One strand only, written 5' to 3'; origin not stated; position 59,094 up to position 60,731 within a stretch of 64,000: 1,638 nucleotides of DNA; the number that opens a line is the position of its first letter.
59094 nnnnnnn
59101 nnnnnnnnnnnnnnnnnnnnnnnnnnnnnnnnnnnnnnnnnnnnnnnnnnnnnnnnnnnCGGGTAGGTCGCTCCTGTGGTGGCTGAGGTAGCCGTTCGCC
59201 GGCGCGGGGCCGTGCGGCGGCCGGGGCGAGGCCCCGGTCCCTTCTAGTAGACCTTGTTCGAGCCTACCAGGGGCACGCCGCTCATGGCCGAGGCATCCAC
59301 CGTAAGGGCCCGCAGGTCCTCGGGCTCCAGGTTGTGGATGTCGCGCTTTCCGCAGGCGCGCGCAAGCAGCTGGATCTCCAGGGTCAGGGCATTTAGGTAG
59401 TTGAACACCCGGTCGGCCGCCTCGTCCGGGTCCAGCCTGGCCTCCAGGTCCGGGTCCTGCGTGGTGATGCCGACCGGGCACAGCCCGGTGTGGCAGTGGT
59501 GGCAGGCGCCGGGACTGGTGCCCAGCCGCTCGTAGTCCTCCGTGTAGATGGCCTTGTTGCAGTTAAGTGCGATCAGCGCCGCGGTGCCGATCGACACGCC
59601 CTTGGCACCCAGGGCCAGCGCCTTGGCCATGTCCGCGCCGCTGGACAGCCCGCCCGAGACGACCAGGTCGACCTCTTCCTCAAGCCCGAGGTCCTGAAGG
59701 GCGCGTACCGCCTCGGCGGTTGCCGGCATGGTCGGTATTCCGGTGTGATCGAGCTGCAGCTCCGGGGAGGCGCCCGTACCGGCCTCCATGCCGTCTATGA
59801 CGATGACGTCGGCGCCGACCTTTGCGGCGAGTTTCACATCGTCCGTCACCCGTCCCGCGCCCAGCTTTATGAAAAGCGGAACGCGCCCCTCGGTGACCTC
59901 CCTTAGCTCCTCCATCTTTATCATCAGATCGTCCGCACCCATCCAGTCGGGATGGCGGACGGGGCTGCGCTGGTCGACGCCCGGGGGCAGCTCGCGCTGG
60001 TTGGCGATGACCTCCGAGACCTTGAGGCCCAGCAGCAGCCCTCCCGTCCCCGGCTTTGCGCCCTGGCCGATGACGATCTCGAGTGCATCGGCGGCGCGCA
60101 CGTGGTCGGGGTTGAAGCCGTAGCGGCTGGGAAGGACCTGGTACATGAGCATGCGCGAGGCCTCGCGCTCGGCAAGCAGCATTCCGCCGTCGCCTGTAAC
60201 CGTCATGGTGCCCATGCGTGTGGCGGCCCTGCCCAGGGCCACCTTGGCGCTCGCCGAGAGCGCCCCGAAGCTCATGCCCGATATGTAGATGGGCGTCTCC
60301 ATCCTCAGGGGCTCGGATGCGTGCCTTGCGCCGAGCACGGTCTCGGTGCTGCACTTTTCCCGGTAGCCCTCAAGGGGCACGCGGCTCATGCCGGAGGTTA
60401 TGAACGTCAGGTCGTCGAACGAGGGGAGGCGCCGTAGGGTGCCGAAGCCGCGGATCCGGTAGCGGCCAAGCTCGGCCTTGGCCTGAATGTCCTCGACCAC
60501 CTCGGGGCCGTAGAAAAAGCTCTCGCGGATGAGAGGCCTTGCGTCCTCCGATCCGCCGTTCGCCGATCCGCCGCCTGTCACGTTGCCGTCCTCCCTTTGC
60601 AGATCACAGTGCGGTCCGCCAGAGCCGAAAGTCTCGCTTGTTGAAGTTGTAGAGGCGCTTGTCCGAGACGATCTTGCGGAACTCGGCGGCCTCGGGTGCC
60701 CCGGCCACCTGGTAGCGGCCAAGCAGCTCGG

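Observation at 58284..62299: Three-gene split glutamate-synthase-like cluster (amidotransferase / GXGXG / FMN) followed by a cyclophilin-like gene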

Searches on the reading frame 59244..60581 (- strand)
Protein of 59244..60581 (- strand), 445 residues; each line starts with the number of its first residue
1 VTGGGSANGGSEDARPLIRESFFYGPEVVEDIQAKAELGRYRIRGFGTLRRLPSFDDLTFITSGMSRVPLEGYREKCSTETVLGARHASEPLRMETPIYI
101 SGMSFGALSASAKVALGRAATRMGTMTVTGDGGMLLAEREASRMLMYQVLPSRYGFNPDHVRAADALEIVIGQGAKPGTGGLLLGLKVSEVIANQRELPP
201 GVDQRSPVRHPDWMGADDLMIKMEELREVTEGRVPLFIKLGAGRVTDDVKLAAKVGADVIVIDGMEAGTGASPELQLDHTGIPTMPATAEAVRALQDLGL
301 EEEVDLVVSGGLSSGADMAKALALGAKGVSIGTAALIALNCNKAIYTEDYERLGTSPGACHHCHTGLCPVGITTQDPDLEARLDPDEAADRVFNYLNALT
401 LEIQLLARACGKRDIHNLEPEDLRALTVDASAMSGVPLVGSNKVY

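Call 3: search_protein_families(library=pfam, proteins=[window:59244-60581:-], max_evalue=0.01)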
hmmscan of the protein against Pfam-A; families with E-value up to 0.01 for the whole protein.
window:59244-60581:- (445 aa): 5 families
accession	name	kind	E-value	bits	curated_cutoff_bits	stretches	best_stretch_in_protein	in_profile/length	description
PF01645.23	Glu_synthase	-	9.1e-96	321.7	20.4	1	83-412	54-368/369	Conserved region in glutamate synthase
PF01070.24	FMN_dh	-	2.7e-12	46.8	24.9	1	224-342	211-312/350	FMN-dependent dehydrogenase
PF03060.21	NMO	-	6.7e-11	42.6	28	1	247-344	147-234/331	Nitronate monooxygenase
PF00478.31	IMPDH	-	0.0012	18.3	25.6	1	249-333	159-237/345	IMP dehydrogenase / GMP reductase domain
PF00977.27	His_biosynth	-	0.004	17.1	23.6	1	303-339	73-109/228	Histidine biosynthesis protein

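Call 4: search_protein_families(library=ncbifam, proteins=[window:59244-60581:-], max_evalue=0.01)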
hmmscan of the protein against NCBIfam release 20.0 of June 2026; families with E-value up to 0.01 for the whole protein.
window:59244-60581:- (445 aa): 14 families
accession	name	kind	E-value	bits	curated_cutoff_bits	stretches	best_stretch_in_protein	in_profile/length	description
NF008730.0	PRK11750.1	equivalog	3.7e-43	147.1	1047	1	101-417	864-1164/1490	glutamate synthase large subunit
TIGR03966.1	actino_HemFlav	equivalog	1.4e-08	33.9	470.85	1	235-342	249-341/385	pre-mycofactocin synthase MftD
TIGR02151.1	IPP_isom_2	equivalog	3.3e-07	29.6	281.3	1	277-339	239-295/338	type 2 isopentenyl-diphosphate Delta-isomerase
TIGR03151.1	enACPred_II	equivalog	1.3e-06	27.9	453.1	1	251-342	124-200/307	enoyl-[acyl-carrier-protein] reductase FabK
NF008398.0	PRK11197.1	subfamily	6.2e-06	25.2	376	1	246-341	256-338/381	L-lactate dehydrogenase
NF005574.0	PRK07259.1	equivalog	1.3e-05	24.3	269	1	233-347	160-281/304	dihydroorotate dehydrogenase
NF041011.1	dihydoor_dh_Arch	equivalog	4.1e-05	22.8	330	1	233-335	146-254/289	dihydroorotate dehydrogenase PyrD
NF033901.1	L_lactate_LldD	exception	0.00014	21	550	1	226-342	240-339/377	FMN-dependent L-lactate dehydrogenase LldD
NF003302.0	PRK04302.1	subfamily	0.00017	21.4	132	1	289-345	157-215/223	triose-phosphate isomerase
TIGR01037.2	pyrD_sub1_fam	subfamily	0.0017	17.5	270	1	233-344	157-275/300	dihydroorotate dehydrogenase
NF009621.0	PRK13125.1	equivalog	0.0018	17.7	234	1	290-340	174-222/244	tryptophan synthase subunit alpha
TIGR01919.1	hisA-trpF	equivalog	0.0023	17.5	306.45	1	299-337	70-108/243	bifunctional 1-(5-phosphoribosyl)-5-((5-phosphoribosylamino)methylideneamino)imidazole-4-carboxamide isomerase/phosphoribosylanthranilate is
TIGR00735.1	hisF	equivalog_domain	0.0036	16.6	294.55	1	303-340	74-111/254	imidazole glycerol phosphate synthase subunit HisF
NF003646.0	PRK05286.1-4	equivalog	0.0037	16.1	457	0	221-332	199-318/341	quinone-dependent dihydroorotate dehydrogenase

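Call 21: search_dna_similar(query=window:59244-60581:-, collection=plasmids, mode=protein, max_evalue=1e-20, max_rows=40, rows=spread)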
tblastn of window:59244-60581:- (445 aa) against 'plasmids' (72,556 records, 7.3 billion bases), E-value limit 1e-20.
Records with a match: 448; places in all: 462; records where one place covers at least 80% of the query: 322.
Best place of each record, by identity: <60% 448.
By first word of the organism name: Rhizobium 151; Streptomyces 40; Sinorhizobium 38; Acinetobacter 24; Sphingobium 17; Leisingera 17; Paracoccus 10; Aminobacter 9; Priestia 9; Azospirillum 8; and 63 more.
By predicted mobility (MOB-suite, as given by PLSDB): non-mobilizable 292; mobilizable 93; conjugative 63.
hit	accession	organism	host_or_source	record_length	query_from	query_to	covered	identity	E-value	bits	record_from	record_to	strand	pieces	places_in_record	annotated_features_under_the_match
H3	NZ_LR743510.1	Methylobacterium bullatum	-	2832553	12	444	97%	59.5%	1e-140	452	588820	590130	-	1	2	none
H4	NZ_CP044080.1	Paracoccus yeei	Homo sapiens,clinical isolate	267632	19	444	96%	57.3%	6e-132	426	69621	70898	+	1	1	FMN-binding glutamate synthase family protein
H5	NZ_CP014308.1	Burkholderia sp. PAMC 26561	single cell,lichen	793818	14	444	97%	56.4%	1e-142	457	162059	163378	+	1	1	FMN-binding glutamate synthase family protein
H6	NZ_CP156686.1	Burkholderia stagnalis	Bacterial cells,soils collected in ...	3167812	14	444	97%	55.9%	8e-139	446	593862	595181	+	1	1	none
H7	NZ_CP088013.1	Rhizobium sp. T136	Melilotus albus,Cell culture,root nodule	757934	19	444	96%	56.1%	1e-133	431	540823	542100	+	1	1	FMN-binding glutamate synthase family protein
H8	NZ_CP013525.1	Rhizobium phaseoli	Phaseolus vulgaris,Whole ...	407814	19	444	96%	56.1%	2e-132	428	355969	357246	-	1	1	FMN-binding glutamate synthase family protein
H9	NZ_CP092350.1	Rhizobium sp. C104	Cell culture,nodule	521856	19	444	96%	55.9%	1e-132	428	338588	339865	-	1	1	FMN-binding glutamate synthase family protein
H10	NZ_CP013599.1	Rhizobium sp. N741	Phaseolus vulgaris,Whole ...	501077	19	444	96%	55.9%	4e-132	427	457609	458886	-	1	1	FMN-binding glutamate synthase family protein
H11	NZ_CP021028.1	Rhizobium sp. TAL182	Phaseolus vulgaris,cell culture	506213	19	442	95%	56.1%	1e-131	426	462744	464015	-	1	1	FMN-binding glutamate synthase family protein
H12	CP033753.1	Acinetobacter baumannii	Homo sapiens,clinical isolate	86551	12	444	97%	55.0%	2e-132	428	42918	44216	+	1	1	FMN-binding glutamate synthase family protein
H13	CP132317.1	Shinella sumterensis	Homo sapiens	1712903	19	444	96%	55.6%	7e-132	426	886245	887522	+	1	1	FMN-binding glutamate synthase family protein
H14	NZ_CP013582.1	Rhizobium phaseoli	Phaseolus vulgaris,Whole ...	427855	19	444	96%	55.6%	7e-131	423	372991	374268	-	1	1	FMN-binding glutamate synthase family protein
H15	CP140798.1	Rhizobium beringeri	Trifolium pratense,whole organism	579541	19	442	95%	55.9%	2e-132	428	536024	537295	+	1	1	FMN-binding glutamate synthase family protein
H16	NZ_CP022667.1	Rhizobium leguminosarum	single cell,root nodules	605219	19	442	95%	55.9%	2e-132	428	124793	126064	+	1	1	FMN-binding glutamate synthase family protein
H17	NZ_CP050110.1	Rhizobium leguminosarum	Trifolium repens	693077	19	442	95%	55.9%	2e-132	428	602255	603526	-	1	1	FMN-binding glutamate synthase family protein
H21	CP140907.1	Sinorhizobium medicae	Medicago lupulina,whole organism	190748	19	442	95%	55.7%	6e-131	424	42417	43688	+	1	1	FMN-binding glutamate synthase family protein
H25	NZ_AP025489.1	Vibrio fortis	-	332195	52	440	87%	36.0%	5e-55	204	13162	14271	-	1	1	glutamate synthase-related protein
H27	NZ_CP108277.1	Streptomyces atratus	-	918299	11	411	90%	30.2%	2e-26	120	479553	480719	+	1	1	FMN-binding glutamate synthase family protein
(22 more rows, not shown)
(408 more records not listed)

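Call 22: get_annotated_region(hit=H4, flank=9000)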
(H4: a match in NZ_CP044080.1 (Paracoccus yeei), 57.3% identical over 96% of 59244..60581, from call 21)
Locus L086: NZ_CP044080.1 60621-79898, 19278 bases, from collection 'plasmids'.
description: Paracoccus yeei strain FDAARGOS_643 plasmid unnamed3, complete sequence
organism: Paracoccus yeei (NCBI taxid 147645)
taxonomy: Bacteria; Pseudomonadota; Alphaproteobacteria; Rhodobacterales; Paracoccaceae; Paracoccus; Paracoccus yeei
host: -; source: Homo sapiens,clinical isolate; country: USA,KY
typing (MOB-suite, as given by PLSDB): non-mobilizable
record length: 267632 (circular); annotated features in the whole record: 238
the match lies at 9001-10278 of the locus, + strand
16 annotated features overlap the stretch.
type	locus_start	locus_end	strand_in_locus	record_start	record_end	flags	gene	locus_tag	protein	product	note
CDS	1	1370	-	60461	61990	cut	istA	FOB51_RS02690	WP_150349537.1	IS21 family transposase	-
CDS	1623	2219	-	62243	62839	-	-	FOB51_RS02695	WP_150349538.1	Isoquinoline 1-oxidoreductase subunit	-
CDS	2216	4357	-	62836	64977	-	-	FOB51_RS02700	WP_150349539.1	xanthine dehydrogenase family protein molybdopterin-binding subunit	-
CDS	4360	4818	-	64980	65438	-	-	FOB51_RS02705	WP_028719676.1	(2Fe-2S)-binding protein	-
CDS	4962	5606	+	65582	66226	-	-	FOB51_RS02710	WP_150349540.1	XRE family transcriptional regulator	GO:0006355 - regulation of DNA-templated transcription [Evidence IEA]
CDS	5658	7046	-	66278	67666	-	-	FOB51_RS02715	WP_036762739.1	ammonium transporter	GO:0072488 - ammonium transmembrane transport [Evidence IEA]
CDS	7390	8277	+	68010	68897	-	-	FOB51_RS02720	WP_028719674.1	glutamine amidotransferase family protein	-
CDS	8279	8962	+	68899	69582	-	-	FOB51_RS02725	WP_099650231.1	GXGXG domain-containing protein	-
CDS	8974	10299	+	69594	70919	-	-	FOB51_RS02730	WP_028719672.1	FMN-binding glutamate synthase family protein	GO:0006537 - glutamate biosynthetic process [Evidence IEA]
CDS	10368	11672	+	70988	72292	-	glnT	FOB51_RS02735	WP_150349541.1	type III glutamate--ammonia ligase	GO:0006542 - glutamine biosynthetic process [Evidence IEA]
CDS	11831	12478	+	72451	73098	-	-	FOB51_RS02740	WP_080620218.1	FCD domain-containing protein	GO:0006355 - regulation of DNA-templated transcription [Evidence IEA]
CDS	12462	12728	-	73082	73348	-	-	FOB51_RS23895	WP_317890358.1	hypothetical protein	-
CDS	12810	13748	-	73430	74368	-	-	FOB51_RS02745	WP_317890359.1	ABC transporter substrate-binding protein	-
CDS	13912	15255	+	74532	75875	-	-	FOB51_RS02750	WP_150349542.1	NAD(P)/FAD-dependent oxidoreductase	-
CDS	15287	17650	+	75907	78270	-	-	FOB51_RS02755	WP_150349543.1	aminomethyltransferase family protein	-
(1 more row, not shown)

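Call 23: get_annotated_region(hit=H5, flank=9000)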
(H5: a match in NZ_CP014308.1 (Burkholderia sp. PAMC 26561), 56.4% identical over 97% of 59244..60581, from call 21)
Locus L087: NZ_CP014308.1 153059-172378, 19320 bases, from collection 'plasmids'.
description: Burkholderia sp. PAMC 26561 plasmid unnamed1, complete sequence
organism: Burkholderia sp. PAMC 26561 (NCBI taxid 1795043)
taxonomy: Bacteria; Pseudomonadota; Betaproteobacteria; Burkholderiales; Burkholderiaceae; Burkholderia; Burkholderia sp. PAMC 26561
host: -; source: single cell,lichen; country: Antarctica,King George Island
typing (MOB-suite, as given by PLSDB): non-mobilizable
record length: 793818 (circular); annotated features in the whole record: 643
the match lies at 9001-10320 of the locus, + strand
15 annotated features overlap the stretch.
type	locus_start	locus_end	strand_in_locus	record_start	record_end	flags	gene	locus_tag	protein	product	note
CDS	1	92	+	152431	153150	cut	-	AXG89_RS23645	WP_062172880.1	hypothetical protein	-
CDS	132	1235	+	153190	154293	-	-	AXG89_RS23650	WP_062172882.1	alkene reductase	-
CDS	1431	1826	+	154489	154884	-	-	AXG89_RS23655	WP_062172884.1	hypothetical protein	-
CDS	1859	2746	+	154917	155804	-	-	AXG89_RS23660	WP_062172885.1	EthD domain-containing protein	-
CDS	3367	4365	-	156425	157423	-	-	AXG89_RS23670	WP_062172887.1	GlxA family transcriptional regulator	-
CDS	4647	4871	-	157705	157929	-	-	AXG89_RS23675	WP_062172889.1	hypothetical protein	-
CDS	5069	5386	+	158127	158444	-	-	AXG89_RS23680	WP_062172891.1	nitroreductase family protein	-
CDS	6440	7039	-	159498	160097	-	-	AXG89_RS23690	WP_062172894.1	XRE family transcriptional regulator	GO:0006355 - regulation of DNA-templated transcription [Evidence IEA]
CDS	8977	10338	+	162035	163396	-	-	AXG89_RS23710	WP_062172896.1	FMN-binding glutamate synthase family protein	GO:0006537 - glutamate biosynthetic process [Evidence IEA]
CDS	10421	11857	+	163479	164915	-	-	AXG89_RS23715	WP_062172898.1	APC family permease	-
CDS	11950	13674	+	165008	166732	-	-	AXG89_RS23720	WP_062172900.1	bifunctional protein-serine/threonine kinase/phosphatase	GO:0006468 - protein phosphorylation [Evidence IEA]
CDS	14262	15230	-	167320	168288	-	-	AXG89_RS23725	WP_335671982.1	ABC transporter permease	-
CDS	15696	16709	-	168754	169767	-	-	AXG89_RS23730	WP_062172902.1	IS110 family transposase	-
CDS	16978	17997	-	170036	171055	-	-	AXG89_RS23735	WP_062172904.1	IS110 family transposase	-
CDS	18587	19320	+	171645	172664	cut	-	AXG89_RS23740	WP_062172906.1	IS110 family transposase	-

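Call 24: search_protein_families(library=ncbifam, proteins=[L086:10368-11672:+], max_evalue=0.00001)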
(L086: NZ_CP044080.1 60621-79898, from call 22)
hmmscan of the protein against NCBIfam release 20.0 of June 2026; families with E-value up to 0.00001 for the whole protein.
L086:10368-11672:+ (434 aa): 4 families
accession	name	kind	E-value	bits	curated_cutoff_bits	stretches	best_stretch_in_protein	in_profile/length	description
TIGR03105.1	gln_synth_III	equivalog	8.9e-193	640.7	469.6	1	6-433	3-435/435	type III glutamate--ammonia ligase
TIGR00653.1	GlnA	equivalog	1.2e-87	294.6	429.15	2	157-432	184-461/462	type I glutamate--ammonia ligase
NF045547.1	GGputSyn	equivalog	1.1e-66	225.4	650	1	66-427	76-438/438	gamma-glutamylputrescine synthetase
NF007006.0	PRK09469.1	equivalog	7.8e-46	156.6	845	1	158-417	191-452/469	glutamate--ammonia ligase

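Call 38: get_annotated_region(hit=H3, flank=9000)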
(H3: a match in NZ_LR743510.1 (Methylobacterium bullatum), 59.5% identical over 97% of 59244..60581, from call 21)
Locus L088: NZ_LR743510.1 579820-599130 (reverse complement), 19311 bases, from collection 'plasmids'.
description: Methylobacterium bullatum isolate mbul2 plasmid 1
organism: Methylobacterium bullatum (NCBI taxid 570505)
taxonomy: Bacteria; Pseudomonadota; Alphaproteobacteria; Hyphomicrobiales; Methylobacteriaceae; Methylobacterium; Methylobacterium bullatum
host: -; source: -; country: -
typing (MOB-suite, as given by PLSDB): non-mobilizable
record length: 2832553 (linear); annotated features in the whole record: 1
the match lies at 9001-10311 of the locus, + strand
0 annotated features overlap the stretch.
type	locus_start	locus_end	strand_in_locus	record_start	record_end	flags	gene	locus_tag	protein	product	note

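Call 39: get_annotated_region(hit=H12, flank=8000)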
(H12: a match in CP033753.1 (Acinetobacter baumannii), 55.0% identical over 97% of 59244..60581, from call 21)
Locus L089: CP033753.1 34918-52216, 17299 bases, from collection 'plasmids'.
description: Acinetobacter baumannii strain FDAARGOS_540 plasmid unnamed1, complete sequence
organism: Acinetobacter baumannii (NCBI taxid 470)
taxonomy: Bacteria; Pseudomonadota; Gammaproteobacteria; Moraxellales; Moraxellaceae; Acinetobacter; Acinetobacter baumannii
host: -; source: Homo sapiens,clinical isolate; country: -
typing (MOB-suite, as given by PLSDB): mobilizable; relaxase MOBP
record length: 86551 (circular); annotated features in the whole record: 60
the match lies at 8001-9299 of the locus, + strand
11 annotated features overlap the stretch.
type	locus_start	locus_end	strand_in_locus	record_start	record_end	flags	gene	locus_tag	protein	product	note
CDS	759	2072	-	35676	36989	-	amt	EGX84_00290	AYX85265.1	ammonium transporter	-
CDS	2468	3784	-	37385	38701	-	amt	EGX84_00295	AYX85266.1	ammonium transporter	-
CDS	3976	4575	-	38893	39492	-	-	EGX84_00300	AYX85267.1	helix-turn-helix domain-containing protein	-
CDS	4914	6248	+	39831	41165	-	glnT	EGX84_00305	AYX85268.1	type III glutamate--ammonia ligase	-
CDS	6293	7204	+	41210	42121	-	-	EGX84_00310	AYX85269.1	amidophosphoribosyltransferase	-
CDS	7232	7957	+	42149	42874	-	-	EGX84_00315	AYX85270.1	protein glxC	-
CDS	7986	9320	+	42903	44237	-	-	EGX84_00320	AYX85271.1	FMN-binding glutamate synthase family protein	-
CDS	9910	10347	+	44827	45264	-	-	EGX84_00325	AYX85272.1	hypothetical protein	-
CDS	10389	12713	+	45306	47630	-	-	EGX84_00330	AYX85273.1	hypothetical protein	-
CDS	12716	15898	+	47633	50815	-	-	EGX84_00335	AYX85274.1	site-specific integrase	-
CDS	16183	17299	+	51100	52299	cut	-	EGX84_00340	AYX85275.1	DUF4102 domain-containing protein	-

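Call 40: get_annotated_region(hit=H25, flank=6000)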
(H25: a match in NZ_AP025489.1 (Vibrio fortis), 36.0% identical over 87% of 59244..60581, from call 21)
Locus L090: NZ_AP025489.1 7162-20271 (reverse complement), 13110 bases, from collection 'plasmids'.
description: Vibrio fortis strain LMG 21557 plasmid pLMG21557, complete sequence
organism: Vibrio fortis (NCBI taxid 212667)
taxonomy: Bacteria; Pseudomonadota; Gammaproteobacteria; Vibrionales; Vibrionaceae; Vibrio; Vibrio fortis
host: -; source: -; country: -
typing (MOB-suite, as given by PLSDB): non-mobilizable
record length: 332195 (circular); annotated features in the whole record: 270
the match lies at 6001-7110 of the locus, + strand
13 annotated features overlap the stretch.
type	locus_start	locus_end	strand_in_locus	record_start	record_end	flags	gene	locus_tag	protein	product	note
CDS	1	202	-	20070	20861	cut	-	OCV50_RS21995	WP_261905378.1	nucleotidyltransferase domain-containing protein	-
CDS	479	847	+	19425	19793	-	-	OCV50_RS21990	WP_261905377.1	SMI1/KNR4 family protein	GO:0042546 - cell wall biogenesis [Evidence IEA]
CDS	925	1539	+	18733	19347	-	-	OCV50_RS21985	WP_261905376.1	DUF2185 domain-containing protein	-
CDS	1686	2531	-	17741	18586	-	-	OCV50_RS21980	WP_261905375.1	enoyl-CoA hydratase/isomerase family protein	-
CDS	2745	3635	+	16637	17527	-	-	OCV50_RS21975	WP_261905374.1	LysR family transcriptional regulator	-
CDS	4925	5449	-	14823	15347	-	-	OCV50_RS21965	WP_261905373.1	GNAT family protein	-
CDS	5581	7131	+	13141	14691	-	-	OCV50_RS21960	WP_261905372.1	glutamate synthase-related protein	GO:0006537 - glutamate biosynthetic process [Evidence IEA]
CDS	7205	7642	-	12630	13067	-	-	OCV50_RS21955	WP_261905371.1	DMT family transporter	-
CDS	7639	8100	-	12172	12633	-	-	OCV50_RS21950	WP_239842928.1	DMT family transporter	-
CDS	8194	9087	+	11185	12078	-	-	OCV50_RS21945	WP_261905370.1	LysR family transcriptional regulator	-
CDS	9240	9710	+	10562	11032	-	-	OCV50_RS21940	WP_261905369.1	Dps family protein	-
CDS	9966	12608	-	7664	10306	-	-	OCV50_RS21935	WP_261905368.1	hypothetical protein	-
CDS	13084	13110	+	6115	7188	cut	-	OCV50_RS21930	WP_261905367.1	hypothetical protein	-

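Call 41: get_annotated_region(hit=H27, flank=6000)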
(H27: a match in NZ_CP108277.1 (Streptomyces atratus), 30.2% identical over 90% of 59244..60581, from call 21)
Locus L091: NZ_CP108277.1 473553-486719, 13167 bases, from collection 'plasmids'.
description: Streptomyces atratus strain NBC_00043 plasmid unnamed1, complete sequence
organism: Streptomyces atratus (NCBI taxid 1893)
taxonomy: Bacteria; Actinomycetota; Actinomycetes; Kitasatosporales; Streptomycetaceae; Streptomyces; Streptomyces atratus
host: -; source: -; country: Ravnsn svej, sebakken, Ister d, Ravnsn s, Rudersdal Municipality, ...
typing (MOB-suite, as given by PLSDB): non-mobilizable
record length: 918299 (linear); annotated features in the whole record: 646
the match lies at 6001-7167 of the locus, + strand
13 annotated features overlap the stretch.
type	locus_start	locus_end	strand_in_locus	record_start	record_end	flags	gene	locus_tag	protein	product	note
CDS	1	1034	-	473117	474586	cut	-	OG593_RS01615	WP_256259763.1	M1 family metallopeptidase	-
CDS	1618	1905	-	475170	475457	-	-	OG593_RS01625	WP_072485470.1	hypothetical protein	-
CDS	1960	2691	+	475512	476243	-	-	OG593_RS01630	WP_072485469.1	MerR family transcriptional regulator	GO:0006355 - regulation of DNA-templated transcription [Evidence IEA]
CDS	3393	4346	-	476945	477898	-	-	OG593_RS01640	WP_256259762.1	hypothetical protein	-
CDS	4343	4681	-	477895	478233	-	-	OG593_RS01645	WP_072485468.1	PadR family transcriptional regulator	-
CDS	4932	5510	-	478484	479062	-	-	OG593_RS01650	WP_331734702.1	hypothetical protein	-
CDS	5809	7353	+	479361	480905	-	-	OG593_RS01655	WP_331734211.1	FMN-binding glutamate synthase family protein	GO:0006537 - glutamate biosynthetic process [Evidence IEA]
CDS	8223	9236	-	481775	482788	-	-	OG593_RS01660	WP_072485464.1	helix-turn-helix domain-containing protein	GO:0006355 - regulation of DNA-templated transcription [Evidence IEA]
CDS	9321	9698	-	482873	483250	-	-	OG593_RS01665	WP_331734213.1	carboxylesterase family protein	-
CDS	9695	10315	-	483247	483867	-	-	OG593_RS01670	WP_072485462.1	TetR/AcrR family transcriptional regulator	-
CDS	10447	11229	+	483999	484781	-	-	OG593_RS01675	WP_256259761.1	amidase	-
CDS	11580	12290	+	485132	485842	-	-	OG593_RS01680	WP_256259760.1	hypothetical protein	-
CDS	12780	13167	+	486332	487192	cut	-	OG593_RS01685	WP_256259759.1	alpha/beta hydrolase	-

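Call 71: get_annotated_region(hit=H8, flank=7000)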
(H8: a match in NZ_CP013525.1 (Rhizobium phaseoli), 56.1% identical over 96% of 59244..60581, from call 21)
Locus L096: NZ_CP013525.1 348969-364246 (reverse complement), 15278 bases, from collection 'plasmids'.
description: Rhizobium phaseoli strain R744 plasmid pRphaR744c, complete sequence
organism: Rhizobium phaseoli (NCBI taxid 396)
taxonomy: Bacteria; Pseudomonadota; Alphaproteobacteria; Hyphomicrobiales; Rhizobiaceae; Rhizobium; Rhizobium phaseoli
host: -; source: Phaseolus vulgaris,Whole organism,Legume rhizosphere,legume-root nodule; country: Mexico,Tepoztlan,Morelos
typing (MOB-suite, as given by PLSDB): non-mobilizable
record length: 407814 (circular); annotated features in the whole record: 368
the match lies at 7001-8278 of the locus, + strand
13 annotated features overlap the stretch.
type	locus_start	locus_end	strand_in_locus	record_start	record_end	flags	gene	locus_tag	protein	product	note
CDS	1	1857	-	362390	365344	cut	-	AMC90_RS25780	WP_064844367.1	sarcosine oxidase subunit alpha family protein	-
CDS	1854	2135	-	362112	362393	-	-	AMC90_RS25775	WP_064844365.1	sarcosine oxidase subunit delta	-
CDS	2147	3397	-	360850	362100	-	-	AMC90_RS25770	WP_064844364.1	sarcosine oxidase subunit beta family protein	GO:0046653 - tetrahydrofolate metabolic process [Evidence IEA]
CDS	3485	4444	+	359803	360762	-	-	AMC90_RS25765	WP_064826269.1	GlxA family transcriptional regulator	-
CDS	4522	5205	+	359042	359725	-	-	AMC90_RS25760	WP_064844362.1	helix-turn-helix domain-containing protein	-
CDS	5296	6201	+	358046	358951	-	-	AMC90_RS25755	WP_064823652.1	glutamine amidotransferase family protein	-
CDS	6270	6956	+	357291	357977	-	-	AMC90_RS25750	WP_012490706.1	GXGXG domain-containing protein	-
CDS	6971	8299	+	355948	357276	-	-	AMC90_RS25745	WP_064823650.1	FMN-binding glutamate synthase family protein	-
CDS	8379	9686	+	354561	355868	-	glnT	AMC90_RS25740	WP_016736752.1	type III glutamate--ammonia ligase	GO:0006542 - glutamine biosynthetic process [Evidence IEA]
CDS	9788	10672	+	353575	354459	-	purU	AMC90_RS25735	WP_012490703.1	formyltetrahydrofolate deformylase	GO:0009152 - purine ribonucleotide biosynthetic process [Evidence IEA]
CDS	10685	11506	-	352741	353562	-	-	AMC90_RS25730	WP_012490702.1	oxidoreductase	-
CDS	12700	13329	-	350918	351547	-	-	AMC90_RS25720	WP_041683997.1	TetR/AcrR family transcriptional regulator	GO:0006355 - regulation of DNA-templated transcription [Evidence IEA]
CDS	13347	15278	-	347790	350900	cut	-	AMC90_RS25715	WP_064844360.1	efflux RND transporter permease subunit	-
